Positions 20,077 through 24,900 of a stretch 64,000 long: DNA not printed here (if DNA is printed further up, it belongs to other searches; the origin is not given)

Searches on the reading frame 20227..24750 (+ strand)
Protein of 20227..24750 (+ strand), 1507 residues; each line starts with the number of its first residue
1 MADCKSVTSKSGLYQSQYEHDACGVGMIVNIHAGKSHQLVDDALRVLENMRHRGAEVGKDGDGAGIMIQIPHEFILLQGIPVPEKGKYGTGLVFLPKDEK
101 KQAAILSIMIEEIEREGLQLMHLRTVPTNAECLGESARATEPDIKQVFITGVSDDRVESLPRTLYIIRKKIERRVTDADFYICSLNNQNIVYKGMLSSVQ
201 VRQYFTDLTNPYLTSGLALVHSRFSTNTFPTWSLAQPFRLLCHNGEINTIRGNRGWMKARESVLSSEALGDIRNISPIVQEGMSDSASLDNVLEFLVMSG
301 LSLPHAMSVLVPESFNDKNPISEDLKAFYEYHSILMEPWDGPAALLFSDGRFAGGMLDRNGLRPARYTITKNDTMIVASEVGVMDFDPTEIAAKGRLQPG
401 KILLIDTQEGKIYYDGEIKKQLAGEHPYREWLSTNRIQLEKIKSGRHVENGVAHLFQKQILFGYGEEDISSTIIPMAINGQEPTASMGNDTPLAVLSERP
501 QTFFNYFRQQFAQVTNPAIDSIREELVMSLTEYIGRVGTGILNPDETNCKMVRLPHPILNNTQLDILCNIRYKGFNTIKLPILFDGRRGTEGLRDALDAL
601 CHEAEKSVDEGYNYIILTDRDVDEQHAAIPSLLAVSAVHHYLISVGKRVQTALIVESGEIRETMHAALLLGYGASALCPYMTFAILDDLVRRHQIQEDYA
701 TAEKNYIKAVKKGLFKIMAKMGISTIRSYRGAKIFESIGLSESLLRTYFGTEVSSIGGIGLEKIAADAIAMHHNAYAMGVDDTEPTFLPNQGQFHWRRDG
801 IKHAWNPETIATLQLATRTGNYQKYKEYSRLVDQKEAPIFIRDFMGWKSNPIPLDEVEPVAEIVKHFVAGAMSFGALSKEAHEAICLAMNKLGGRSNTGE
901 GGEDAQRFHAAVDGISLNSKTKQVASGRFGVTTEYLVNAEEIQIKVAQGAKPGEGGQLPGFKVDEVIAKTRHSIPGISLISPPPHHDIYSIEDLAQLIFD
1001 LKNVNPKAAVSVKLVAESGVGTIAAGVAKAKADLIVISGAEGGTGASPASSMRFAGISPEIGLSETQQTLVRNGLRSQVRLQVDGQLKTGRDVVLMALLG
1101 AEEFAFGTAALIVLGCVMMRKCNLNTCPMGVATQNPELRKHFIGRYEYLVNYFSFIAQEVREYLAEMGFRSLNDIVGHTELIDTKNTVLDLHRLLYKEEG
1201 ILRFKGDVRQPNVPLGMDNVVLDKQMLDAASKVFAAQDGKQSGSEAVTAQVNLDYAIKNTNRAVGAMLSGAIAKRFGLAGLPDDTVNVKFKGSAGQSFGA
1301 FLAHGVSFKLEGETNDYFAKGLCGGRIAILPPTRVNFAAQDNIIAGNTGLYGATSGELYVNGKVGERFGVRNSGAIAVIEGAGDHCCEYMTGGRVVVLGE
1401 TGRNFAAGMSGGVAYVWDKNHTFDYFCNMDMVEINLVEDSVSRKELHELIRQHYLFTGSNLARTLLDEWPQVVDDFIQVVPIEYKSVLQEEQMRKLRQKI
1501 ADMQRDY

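Call 3: search_protein_families(library=pfam, proteins=[window:20227-24750:+])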
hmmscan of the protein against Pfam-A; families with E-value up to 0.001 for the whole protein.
window:20227-24750:+ (1507 aa): 4 families
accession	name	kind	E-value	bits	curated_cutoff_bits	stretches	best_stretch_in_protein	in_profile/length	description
PF00310.26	GATase_2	-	6e-166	552.8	19.9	1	23-431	1-420/420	Glutamine amidotransferases class-II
PF01645.23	Glu_synthase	-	6e-142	473.6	20.4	1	804-1169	2-368/369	Conserved region in glutamate synthase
PF04898.20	Glu_syn_central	-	2.9e-111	371.7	22.8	1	458-741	2-277/277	Glutamate synthase central domain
PF01493.24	GXGXG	-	1.1e-83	279.9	32.5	1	1256-1440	2-186/190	GXGXG motif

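Call 4: search_protein_families(library=ncbifam, proteins=[window:20227-24750:+])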
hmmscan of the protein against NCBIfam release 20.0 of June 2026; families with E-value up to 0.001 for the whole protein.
window:20227-24750:+ (1507 aa): 2 families
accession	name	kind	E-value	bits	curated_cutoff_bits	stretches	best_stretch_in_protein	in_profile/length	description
NF008730.0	PRK11750.1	equivalog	0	1728.5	1047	1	11-1490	3-1477/1490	glutamate synthase large subunit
TIGR03122.1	one_C_dehyd_C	equivalog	1.9e-11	43.8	130.65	1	1212-1460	10-250/260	formylmethanofuran dehydrogenase subunit C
